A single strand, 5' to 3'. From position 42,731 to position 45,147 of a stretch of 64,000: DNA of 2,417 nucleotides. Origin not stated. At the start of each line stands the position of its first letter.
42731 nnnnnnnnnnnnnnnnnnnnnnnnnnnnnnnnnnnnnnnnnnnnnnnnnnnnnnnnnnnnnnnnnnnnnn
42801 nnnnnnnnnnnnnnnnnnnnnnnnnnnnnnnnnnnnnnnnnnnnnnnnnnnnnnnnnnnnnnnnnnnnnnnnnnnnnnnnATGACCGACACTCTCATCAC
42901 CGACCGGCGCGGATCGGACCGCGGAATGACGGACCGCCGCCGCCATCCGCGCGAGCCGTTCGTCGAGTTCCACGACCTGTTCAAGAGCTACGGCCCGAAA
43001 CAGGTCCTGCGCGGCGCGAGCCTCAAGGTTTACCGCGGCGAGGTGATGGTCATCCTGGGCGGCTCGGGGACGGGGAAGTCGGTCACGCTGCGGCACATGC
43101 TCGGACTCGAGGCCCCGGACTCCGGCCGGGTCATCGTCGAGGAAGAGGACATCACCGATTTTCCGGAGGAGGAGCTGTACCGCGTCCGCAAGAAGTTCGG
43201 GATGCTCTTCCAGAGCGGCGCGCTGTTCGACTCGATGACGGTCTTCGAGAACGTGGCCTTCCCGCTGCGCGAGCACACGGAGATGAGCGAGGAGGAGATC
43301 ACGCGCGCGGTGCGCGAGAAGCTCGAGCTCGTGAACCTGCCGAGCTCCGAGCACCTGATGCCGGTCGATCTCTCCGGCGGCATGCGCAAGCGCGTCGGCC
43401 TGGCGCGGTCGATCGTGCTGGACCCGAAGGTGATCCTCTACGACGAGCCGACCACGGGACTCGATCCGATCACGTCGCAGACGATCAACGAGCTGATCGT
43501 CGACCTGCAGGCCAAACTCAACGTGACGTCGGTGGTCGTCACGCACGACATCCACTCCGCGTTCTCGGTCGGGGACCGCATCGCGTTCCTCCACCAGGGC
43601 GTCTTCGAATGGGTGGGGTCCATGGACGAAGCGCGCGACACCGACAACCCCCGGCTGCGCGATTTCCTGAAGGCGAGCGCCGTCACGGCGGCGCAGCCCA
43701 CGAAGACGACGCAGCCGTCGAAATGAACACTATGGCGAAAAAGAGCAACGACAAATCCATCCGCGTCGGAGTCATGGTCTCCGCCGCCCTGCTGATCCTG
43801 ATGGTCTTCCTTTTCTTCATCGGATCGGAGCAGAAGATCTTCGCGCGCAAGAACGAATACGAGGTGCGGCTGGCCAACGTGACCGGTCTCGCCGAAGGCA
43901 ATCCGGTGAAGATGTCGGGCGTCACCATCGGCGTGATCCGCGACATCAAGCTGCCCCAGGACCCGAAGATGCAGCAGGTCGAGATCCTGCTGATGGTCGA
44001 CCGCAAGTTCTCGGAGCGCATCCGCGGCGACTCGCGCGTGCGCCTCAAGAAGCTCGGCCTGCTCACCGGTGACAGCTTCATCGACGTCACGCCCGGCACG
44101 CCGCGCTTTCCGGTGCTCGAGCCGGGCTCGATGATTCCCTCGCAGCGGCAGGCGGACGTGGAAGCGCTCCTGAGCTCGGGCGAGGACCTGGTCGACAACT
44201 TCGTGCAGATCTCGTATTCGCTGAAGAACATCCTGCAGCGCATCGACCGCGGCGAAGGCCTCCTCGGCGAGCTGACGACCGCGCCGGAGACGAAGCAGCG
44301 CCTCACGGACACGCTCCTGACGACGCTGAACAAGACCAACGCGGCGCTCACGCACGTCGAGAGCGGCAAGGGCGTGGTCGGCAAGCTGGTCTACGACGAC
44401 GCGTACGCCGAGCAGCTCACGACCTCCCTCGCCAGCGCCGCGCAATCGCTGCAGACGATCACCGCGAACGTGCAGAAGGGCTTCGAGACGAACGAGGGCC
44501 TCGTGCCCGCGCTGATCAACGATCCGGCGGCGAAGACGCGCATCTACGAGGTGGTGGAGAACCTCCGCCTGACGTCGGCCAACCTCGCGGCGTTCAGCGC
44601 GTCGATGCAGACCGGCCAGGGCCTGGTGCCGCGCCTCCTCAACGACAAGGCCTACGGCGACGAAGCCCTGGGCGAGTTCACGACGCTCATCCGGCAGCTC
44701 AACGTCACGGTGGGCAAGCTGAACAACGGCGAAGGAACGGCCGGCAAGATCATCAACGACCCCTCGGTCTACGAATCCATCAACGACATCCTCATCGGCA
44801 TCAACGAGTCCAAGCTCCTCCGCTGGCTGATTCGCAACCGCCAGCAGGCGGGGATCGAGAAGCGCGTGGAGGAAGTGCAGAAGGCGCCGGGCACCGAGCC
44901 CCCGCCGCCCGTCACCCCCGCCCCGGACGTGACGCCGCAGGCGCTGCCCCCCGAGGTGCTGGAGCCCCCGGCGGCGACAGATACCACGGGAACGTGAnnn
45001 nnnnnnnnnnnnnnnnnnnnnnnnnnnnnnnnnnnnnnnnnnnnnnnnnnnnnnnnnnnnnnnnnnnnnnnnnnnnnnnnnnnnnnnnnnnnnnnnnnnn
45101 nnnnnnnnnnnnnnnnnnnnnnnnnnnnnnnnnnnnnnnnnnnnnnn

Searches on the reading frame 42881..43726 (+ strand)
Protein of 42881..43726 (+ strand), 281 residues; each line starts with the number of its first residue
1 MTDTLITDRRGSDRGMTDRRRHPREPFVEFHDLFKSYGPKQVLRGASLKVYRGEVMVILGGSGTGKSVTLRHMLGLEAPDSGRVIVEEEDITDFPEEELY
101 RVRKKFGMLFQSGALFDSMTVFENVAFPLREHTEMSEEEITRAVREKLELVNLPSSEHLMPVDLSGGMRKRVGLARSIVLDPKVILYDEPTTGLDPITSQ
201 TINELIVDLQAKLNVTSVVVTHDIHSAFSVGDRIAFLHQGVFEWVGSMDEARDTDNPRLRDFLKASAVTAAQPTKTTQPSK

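Call 26: search_protein_families(library=pfam, proteins=[window:42881-43726:+], max_evalue=0.00001)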
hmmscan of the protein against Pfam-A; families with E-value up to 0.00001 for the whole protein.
window:42881-43726:+ (281 aa): 1 family
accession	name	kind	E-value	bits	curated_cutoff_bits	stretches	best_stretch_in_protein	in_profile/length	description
PF00005.33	ABC_tran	-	7.2e-31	108.1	25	1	43-192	1-137/137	ABC transporter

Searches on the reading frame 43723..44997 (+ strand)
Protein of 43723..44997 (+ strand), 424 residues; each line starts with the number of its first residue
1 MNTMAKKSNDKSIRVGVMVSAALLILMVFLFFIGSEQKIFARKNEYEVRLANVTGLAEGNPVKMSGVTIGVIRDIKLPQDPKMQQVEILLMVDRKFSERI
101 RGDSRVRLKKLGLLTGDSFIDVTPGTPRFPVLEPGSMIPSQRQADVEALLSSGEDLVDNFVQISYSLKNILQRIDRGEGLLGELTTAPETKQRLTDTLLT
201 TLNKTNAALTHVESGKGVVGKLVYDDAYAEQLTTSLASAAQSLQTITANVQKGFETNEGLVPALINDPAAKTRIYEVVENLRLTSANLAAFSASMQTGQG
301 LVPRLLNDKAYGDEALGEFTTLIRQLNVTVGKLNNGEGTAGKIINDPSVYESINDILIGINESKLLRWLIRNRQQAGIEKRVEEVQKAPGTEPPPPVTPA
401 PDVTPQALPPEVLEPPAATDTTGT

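Call 26: search_protein_families(library=pfam, proteins=[window:43723-44997:+], max_evalue=0.00001)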
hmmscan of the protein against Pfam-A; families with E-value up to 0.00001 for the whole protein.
window:43723-44997:+ (424 aa): 1 family
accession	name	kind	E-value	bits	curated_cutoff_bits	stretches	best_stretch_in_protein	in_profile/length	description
PF02470.25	MlaD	-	5.9e-17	62.1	25.1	1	43-125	2-81/81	MlaD protein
